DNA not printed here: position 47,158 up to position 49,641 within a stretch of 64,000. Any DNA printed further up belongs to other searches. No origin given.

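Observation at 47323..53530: Candidate new system: lipid-carried export of an N-aminoacylated amino sugar in a Gram-positive glycan locus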

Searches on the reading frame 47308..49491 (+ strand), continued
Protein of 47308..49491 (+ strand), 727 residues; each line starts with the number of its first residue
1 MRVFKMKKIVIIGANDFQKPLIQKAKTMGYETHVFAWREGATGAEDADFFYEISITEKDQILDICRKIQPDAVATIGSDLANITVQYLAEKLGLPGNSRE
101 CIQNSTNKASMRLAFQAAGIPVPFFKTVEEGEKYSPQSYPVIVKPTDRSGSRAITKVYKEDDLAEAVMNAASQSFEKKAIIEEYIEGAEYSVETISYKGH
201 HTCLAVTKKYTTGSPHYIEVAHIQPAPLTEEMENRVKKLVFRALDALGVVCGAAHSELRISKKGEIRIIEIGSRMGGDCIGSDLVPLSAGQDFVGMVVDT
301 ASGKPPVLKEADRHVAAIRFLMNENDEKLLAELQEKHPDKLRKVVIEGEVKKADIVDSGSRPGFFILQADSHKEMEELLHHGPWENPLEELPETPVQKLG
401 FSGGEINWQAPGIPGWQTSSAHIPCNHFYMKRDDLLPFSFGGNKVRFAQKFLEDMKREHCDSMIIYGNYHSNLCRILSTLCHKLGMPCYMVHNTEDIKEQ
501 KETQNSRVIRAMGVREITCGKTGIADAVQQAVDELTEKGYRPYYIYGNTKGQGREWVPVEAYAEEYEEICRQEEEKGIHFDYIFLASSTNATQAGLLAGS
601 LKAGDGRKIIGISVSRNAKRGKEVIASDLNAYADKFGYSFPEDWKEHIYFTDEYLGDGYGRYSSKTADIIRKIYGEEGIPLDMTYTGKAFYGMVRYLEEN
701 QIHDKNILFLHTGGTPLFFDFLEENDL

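Call 73: predict_structure(alignment_id=A1)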
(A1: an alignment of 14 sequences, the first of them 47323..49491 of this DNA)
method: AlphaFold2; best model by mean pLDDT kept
length: 722 residues; sequences in the alignment: 14
mean_pLDDT: 84.9   pTM: 0.80
mean pLDDT of the five models: 84.9, 84.1, 82.2, 79.8, 79.4
residues with pLDDT >= 90: 314; 70-90: 321; 50-70: 75; < 50: 12
segments of 3 or more residues with pLDDT < 50: 405-413
pLDDT, mean of each block of 10 residues (from residue 1): 91 88 96 83 93 95 95 84 95 91 91 91 85 88 66 89 87 88 91 94 80 83 95 96 91 90 78 72 91 93 84 90 92 93 80 81 94 81 84 78 49 56 88 75 90 90 81 90 88 69 87 87 90 88 63 91 94 93 82 92 82 83 90 90 84 69 82 78 87 89 79 57 56
secondary structure, 60 per line:
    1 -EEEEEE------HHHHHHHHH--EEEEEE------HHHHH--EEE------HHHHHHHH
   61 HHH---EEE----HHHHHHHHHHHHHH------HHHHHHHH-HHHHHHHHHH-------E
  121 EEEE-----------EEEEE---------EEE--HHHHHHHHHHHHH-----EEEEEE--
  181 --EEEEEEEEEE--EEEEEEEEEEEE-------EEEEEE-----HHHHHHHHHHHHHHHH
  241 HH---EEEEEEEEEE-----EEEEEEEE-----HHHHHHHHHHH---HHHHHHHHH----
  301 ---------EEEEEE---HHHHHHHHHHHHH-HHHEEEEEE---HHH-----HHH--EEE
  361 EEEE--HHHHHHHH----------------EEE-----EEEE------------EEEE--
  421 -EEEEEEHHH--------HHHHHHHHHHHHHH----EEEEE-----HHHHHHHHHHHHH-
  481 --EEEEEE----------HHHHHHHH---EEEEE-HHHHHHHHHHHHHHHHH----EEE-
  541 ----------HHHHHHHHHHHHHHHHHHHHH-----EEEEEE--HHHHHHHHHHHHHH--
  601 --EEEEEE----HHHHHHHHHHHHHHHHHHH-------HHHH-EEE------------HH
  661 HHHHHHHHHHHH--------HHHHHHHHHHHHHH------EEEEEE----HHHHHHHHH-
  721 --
elements in order (helices of 4 or more, strands of 3 or more residues): E2-7 H14-22 E25-30 H37-41 E44-46 H53-63 E67-69 H74-87 H94-101 H103-112 E120-124 E136-140 E150-152 H155-167 E173-178 E183-192 E195-206 E214-219 H225-242 E246-255 E261-268 H274-284 H288-296 E310-315 H319-331 E336-341 E358-364 H367-374 E391-393 E399-402 E415-418 E422-427 H439-452 E457-461 H467-479 E483-488 H499-506 E510-514 H516-532 E537-539 H551-571 E577-582 H585-598 E603-608 H613-631 H639-642 E644-646 H659-672 H681-694 E701-706 H711-719

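Call 75: fold_search(model_id=the predicted structure, library=pdb)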
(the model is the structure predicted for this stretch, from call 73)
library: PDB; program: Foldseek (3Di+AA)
matches with E <= 10: 1924; with E <= 0.001: 1058
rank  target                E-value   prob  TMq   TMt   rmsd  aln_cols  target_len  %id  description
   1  3vot_B                2.9e-28  1.00  0.45  0.80   4.1       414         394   24  Crystal structure of L-amino acid ligase from Bacillus licheniformis (released 2012-11-07)
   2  4dim                  8.3e-27  1.00  0.41  0.72   5.4       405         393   20  Crystal structure of phosphoribosylglycinamide synthetase from Anaerococcus prevotii (released 2012-02-29)
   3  3vot_A                9.8e-27  1.00  0.45  0.77   4.5       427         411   24  Crystal structure of L-amino acid ligase from Bacillus licheniformis (released 2012-11-07)
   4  5vyz_A                1.0e-23  1.00  0.40  0.26  26.4       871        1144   13  Crystal structure of Lactococcus lactis pyruvate carboxylase in complex with cyclic-di-AMP (released 2017-08-16)
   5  5vyz_D                1.1e-23  1.00  0.40  0.26  26.0       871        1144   13  Crystal structure of Lactococcus lactis pyruvate carboxylase in complex with cyclic-di-AMP (released 2017-08-16)
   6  3hbl_C                2.1e-23  1.00  0.41  0.29  26.4       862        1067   15  Crystal Structure of S. aureus Pyruvate Carboxylase T908A Mutant (released 2009-06-30)
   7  3wo1                  2.2e-23  1.00  0.41  0.62   7.6       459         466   18  Crystal structure of Trp332Ala mutant YwfE, an L-amino acid ligase, with bound ADP-Mg-Ala (released 2014-05-14)
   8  4hnv_C                3.9e-23  1.00  0.41  0.28  26.4       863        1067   14  Crystal structure of R54E mutant of S. aureus Pyruvate carboxylase (released 2013-01-16)
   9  7zz3_C                9.7e-23  1.00  0.39  0.28  24.9       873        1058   14  Cryo-EM structure of "BC react" conformation of Lactococcus lactis pyruvate carboxylase with acetyl-CoA (released 2022-10-12)
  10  7zz3_B                1.1e-22  1.00  0.40  0.28  25.2       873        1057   14  Cryo-EM structure of "BC react" conformation of Lactococcus lactis pyruvate carboxylase with acetyl-CoA (released 2022-10-12)
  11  7zz3_A                1.8e-22  1.00  0.39  0.26  25.1       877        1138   14  Cryo-EM structure of "BC react" conformation of Lactococcus lactis pyruvate carboxylase with acetyl-CoA (released 2022-10-12)
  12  5vz0_A                2.2e-22  1.00  0.39  0.26  26.6       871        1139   13  Crystal structure of Lactococcus lactis pyruvate carboxylase G746A mutant in complex with cyclic-di-AMP (released 2017-08-16)
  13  3wnz                  2.5e-22  1.00  0.41  0.62   7.7       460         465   17  Crystal structure of Bacillus subtilis YwfE, an L-amino acid ligase, with bound ADP-Mg-Pi (released 2014-05-14)
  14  4wd3_A                3.7e-22  1.00  0.40  0.70   4.6       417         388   19  Crystal structure of an L-amino acid ligase RizA (released 2015-09-09)
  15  5vyz_B                5.8e-22  1.00  0.40  0.26  25.7       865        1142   13  Crystal structure of Lactococcus lactis pyruvate carboxylase in complex with cyclic-di-AMP (released 2017-08-16)
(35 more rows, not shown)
